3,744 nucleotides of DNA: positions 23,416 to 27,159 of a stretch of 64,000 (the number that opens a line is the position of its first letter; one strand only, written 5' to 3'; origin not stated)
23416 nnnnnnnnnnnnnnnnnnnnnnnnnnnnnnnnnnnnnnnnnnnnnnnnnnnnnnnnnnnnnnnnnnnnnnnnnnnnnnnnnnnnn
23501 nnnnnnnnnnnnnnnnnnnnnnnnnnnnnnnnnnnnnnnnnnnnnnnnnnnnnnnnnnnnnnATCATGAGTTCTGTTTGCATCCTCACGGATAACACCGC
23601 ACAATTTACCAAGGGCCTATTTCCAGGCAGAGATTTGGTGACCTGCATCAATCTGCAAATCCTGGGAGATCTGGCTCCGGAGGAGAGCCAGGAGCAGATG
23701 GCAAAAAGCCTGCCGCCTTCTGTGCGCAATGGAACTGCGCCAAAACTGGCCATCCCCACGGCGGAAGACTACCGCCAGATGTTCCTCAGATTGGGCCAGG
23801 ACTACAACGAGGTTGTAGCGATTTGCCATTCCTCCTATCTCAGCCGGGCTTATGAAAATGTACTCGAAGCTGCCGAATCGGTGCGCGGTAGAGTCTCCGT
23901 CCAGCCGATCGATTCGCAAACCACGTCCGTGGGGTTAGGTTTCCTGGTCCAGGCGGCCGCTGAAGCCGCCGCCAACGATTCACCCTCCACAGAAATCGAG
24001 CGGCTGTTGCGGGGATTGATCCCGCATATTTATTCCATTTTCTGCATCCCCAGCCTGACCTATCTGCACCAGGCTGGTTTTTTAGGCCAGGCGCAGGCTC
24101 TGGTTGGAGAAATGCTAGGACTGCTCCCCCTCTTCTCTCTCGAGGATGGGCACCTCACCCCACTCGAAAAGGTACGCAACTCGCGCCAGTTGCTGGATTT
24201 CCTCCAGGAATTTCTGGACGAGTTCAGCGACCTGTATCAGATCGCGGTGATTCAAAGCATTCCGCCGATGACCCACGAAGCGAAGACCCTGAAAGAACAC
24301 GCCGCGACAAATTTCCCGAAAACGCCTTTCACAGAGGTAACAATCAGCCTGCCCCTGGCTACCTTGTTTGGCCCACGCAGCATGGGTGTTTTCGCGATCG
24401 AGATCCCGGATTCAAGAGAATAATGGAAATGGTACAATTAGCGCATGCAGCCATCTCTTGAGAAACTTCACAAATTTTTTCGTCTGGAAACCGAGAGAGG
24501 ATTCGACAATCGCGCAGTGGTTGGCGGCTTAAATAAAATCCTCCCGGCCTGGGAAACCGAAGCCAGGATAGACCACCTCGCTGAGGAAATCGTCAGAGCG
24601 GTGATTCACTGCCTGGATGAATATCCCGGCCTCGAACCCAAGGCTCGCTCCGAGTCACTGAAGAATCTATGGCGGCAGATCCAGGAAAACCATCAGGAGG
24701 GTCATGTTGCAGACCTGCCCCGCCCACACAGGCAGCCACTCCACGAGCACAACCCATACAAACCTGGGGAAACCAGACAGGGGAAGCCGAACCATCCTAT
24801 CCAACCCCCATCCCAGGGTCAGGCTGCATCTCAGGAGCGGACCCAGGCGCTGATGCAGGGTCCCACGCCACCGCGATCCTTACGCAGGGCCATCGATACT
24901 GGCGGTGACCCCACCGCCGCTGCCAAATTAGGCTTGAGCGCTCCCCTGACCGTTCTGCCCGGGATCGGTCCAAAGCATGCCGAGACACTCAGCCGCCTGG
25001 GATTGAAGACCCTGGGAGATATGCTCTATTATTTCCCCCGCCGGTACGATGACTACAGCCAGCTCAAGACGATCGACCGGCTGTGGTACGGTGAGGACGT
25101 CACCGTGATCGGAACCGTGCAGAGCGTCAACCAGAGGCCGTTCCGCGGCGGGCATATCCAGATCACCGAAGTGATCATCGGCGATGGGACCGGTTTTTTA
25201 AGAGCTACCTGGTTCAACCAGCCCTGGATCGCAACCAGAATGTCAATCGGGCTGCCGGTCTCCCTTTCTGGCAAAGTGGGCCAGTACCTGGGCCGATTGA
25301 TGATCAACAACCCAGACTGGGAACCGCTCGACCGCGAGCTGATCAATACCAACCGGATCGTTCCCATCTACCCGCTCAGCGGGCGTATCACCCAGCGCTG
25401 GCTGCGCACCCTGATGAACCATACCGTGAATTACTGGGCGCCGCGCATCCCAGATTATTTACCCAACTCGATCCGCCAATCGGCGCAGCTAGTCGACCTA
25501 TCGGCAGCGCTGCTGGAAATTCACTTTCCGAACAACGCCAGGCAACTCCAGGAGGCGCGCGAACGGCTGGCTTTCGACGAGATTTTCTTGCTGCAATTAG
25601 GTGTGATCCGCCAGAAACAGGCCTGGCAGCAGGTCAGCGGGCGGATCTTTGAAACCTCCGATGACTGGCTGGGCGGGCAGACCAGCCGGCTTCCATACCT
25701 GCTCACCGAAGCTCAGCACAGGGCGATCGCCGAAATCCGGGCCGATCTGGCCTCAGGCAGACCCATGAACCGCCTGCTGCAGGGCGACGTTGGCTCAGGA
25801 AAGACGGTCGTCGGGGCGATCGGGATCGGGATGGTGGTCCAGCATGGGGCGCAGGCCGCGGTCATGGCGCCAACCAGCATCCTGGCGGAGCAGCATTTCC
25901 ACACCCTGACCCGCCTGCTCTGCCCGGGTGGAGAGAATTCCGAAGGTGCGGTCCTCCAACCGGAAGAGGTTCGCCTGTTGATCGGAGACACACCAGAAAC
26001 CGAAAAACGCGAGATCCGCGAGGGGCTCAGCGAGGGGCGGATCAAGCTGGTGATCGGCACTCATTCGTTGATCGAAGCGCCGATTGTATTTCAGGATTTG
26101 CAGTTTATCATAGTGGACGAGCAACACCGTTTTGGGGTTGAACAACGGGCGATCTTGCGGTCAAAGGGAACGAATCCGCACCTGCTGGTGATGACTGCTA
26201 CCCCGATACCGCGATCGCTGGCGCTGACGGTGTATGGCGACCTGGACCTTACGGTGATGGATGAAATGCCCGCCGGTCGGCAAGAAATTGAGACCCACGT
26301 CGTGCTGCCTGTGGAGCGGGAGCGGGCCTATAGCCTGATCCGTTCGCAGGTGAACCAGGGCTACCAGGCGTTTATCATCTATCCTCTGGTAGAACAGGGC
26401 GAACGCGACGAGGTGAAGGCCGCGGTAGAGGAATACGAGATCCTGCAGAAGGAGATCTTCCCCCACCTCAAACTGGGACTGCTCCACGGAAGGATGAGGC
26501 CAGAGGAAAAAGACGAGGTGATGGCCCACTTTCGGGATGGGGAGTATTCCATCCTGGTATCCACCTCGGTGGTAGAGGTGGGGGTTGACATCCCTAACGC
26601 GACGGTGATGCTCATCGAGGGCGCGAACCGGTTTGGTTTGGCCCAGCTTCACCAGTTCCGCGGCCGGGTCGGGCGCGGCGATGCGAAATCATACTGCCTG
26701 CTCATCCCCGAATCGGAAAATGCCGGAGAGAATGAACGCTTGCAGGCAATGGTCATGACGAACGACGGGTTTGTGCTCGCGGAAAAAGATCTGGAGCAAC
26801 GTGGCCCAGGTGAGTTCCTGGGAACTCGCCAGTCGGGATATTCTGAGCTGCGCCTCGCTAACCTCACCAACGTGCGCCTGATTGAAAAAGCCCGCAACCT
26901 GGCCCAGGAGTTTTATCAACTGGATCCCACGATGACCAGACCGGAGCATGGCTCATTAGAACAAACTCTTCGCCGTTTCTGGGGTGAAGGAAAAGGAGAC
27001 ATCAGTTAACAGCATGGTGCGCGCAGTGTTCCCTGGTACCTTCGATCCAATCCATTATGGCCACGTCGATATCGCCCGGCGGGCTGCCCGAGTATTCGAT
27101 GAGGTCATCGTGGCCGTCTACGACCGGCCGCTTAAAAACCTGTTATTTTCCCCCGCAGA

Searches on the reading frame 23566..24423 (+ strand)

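Call 69: search_protein_families(library=pfam, proteins=[window:23566-24423:+], max_evalue=0.00001)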
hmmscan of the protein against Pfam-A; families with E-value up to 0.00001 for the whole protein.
window:23566-24423:+ (285 aa): 1 family
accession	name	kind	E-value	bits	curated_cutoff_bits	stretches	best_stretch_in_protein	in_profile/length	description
PF02645.21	DegV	-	6e-39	134.5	27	1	4-278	2-278/280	Uncharacterised protein, DegV family COG1307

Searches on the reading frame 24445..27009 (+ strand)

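Call 69: search_protein_families(library=pfam, proteins=[window:24445-27009:+], max_evalue=0.00001)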
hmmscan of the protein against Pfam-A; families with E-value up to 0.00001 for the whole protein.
window:24445-27009:+ (854 aa): 7 families
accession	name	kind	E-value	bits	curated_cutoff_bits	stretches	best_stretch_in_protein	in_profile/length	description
PF17191.10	RecG_wedge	-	1.7e-27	96.4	23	1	173-329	7-160/162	RecG wedge domain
PF00271.37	Helicase_C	-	7.3e-20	71.7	23.5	1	635-744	11-108/110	Helicase conserved C-terminal domain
PF00270.35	DEAD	-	3.1e-19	69.7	26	1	421-591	1-163/167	DEAD/DEAH box helicase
PF19833.4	RecG_dom3_C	-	3.4e-12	46.7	26.8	1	772-844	1-75/87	ATP-dependent DNA helicase RecG, domain 3, C-terminal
PF04851.21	ResIII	-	5.7e-09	36.5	22.5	1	420-587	4-162/164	Type III restriction enzyme, res subunit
PF22590.2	Cas3-like_C_2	-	4.3e-06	27.4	27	0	655-745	10-104/106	CRISPR-associated nuclease/helicase Cas3, C-terminal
PF01336.31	tRNA_anti-codon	-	6e-06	26.6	27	0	219-295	1-75/75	OB-fold nucleic acid binding domain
